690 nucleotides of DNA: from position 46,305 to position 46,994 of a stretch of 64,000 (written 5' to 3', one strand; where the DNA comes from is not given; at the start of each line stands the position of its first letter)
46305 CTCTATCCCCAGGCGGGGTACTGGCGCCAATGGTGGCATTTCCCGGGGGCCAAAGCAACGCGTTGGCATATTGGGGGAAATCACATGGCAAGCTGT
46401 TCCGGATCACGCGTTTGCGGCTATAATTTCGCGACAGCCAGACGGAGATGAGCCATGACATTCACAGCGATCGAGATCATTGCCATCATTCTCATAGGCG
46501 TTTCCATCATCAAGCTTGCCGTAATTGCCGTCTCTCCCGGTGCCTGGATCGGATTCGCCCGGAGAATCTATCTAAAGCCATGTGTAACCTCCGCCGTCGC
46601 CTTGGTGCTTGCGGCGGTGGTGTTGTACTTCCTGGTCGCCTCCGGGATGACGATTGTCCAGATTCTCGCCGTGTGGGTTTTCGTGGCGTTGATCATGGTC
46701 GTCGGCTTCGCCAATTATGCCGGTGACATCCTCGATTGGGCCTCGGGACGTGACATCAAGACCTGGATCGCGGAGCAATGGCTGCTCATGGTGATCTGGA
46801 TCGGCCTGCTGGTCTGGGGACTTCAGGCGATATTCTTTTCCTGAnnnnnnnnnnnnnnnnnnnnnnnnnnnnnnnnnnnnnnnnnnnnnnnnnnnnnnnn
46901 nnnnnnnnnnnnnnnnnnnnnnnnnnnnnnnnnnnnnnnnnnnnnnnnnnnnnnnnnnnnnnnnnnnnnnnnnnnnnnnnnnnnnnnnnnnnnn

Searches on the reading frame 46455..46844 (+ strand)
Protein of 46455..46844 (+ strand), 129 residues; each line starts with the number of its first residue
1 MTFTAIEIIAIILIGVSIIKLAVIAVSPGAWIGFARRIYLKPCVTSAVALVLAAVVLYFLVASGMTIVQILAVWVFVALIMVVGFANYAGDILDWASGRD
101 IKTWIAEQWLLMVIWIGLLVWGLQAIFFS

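Call 3: search_protein_families(library=pfam, proteins=[window:46455-46844:+], max_evalue=0.001)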
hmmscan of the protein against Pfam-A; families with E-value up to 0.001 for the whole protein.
window:46455-46844:+ (129 aa): 0 families

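Call 4: search_protein_families(library=ncbifam, proteins=[window:46455-46844:+], max_evalue=0.001)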
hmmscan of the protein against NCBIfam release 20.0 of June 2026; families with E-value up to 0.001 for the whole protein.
window:46455-46844:+ (129 aa): 0 families

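Call 25: find_homologous_proteins(query=window:46455-46844:+, max_evalue=0.001)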
Query window:46455-46844:+ (129 aa): 20 proteins with E <= 0.001 among 199 candidates.
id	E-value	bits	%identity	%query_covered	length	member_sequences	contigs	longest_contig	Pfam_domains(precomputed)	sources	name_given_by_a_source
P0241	9.1e-70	251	100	100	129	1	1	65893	-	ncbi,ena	-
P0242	1.6e-61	224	89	100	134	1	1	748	-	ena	-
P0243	1.1e-41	160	63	100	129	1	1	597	-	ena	-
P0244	1.1e-40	157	63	85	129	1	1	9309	-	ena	-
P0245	1.9e-40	156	64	81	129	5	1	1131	-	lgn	-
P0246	2.0e-39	153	63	81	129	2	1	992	-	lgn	-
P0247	4.7e-37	145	61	98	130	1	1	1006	-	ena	-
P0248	3.1e-36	142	62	93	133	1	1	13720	-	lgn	-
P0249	1.1e-31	128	53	98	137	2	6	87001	-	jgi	jgi:hypothetical protein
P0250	6.1e-29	119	49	84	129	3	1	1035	-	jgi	jgi:hypothetical protein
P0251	3.5e-23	100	48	98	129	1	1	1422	-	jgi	-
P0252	6.0e-23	99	47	99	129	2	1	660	-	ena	-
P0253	2.6e-21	94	50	96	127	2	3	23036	-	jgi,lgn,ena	-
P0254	4.1e-19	87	39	84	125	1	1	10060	-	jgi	jgi:hypothetical protein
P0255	9.2e-19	86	44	98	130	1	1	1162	-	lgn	-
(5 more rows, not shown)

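Call 28: find_encoding_contigs(protein=P0248, flank=10000, max_places=3)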
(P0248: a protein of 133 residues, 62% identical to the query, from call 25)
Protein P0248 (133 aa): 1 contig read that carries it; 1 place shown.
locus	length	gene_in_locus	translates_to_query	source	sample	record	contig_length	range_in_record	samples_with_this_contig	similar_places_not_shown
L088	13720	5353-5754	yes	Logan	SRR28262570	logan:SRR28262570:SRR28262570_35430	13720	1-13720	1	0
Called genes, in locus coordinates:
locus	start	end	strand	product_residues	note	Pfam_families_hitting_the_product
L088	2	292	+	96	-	?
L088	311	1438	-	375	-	PF12679:ABC2_membrane_2, PF12698:ABC2_membrane_3, PF01061:ABC2_membrane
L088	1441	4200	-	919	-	PF00005:ABC_tran, PF13304:AAA_21 (weak), PF12679:ABC2_membrane_2, PF12698:ABC2_membrane_3, PF01061:ABC2_membrane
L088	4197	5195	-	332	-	PF25885:HH_EMRA (weak)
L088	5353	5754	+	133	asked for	-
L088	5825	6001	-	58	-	-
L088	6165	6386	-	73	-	-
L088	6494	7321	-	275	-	PF01226:Form_Nir_trans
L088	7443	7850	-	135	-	PF09361:Phasin_2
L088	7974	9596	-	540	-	PF01636:APH, PF19974:TCAD9 (weak), PF06414:Zeta_toxin (faint), PF13238:AAA_18, PF13671:AAA_33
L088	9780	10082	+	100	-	-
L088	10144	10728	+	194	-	PF00034:Cytochrom_C (weak)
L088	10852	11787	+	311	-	PF00248:Aldo_ket_red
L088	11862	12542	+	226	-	PF19540:DUF6064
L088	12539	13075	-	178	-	PF01292:Ni_hydr_CYTB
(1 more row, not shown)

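Call 40: search_solved_structures(query=window:46455-46844:+, max_evalue=10)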
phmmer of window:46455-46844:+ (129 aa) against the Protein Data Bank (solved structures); distinct sequences matched with E-value up to 10: 5.
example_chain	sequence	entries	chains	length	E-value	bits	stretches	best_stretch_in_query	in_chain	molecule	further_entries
1dbn_A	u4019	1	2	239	0.069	16.8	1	31-96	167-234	PROTEIN (LEUKOAGGLUTININ)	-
9e6h_A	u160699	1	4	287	0.072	16.7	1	31-96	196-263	Seed leukoagglutinin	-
8iuk_R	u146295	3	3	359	1.4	12.5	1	71-124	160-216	Prostaglandin F2-alpha receptor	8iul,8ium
8iq4_R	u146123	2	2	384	1.6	12.4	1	71-124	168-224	Prostaglandin F2-alpha receptor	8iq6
8xjk_R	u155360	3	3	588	2.4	11.8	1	71-124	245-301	Fusion tag,Prostaglandin F2-alpha receptor,LgBiT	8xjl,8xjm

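Call 41: find_encoding_contigs(protein=P0249, flank=6000, max_places=4)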
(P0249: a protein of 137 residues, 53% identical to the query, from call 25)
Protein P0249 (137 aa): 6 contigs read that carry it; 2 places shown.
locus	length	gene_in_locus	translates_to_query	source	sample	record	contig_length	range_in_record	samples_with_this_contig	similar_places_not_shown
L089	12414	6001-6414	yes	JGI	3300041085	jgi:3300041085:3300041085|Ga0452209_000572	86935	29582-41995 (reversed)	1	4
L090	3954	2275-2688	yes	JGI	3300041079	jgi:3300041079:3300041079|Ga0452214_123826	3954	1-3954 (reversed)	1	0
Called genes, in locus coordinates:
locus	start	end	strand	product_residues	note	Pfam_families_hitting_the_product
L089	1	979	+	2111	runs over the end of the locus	PF13439:Glyco_transf_4, PF13579:Glyco_trans_4_4, PF00534:Glycos_transf_1, PF13692:Glyco_trans_1_4, PF00535:Glycos_transf_2, PF10111:Glyco_tranf_2_2, PF13641:Glyco_tranf_2_3, PF00535:Glycos_transf_2, +19 more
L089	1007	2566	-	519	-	PF13231:PMT_2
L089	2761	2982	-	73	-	-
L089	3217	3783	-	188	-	-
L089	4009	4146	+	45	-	PF02518:HATPase_c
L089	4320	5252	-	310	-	PF14378:PAP2_3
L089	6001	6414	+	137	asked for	-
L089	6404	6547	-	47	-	-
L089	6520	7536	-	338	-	-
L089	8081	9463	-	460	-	PF11871:DUF3391, PF13487:HD_5, PF01966:HD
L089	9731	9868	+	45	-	-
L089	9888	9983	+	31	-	-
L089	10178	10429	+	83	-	-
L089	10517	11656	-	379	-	PF04055:Radical_SAM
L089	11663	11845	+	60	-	-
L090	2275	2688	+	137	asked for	-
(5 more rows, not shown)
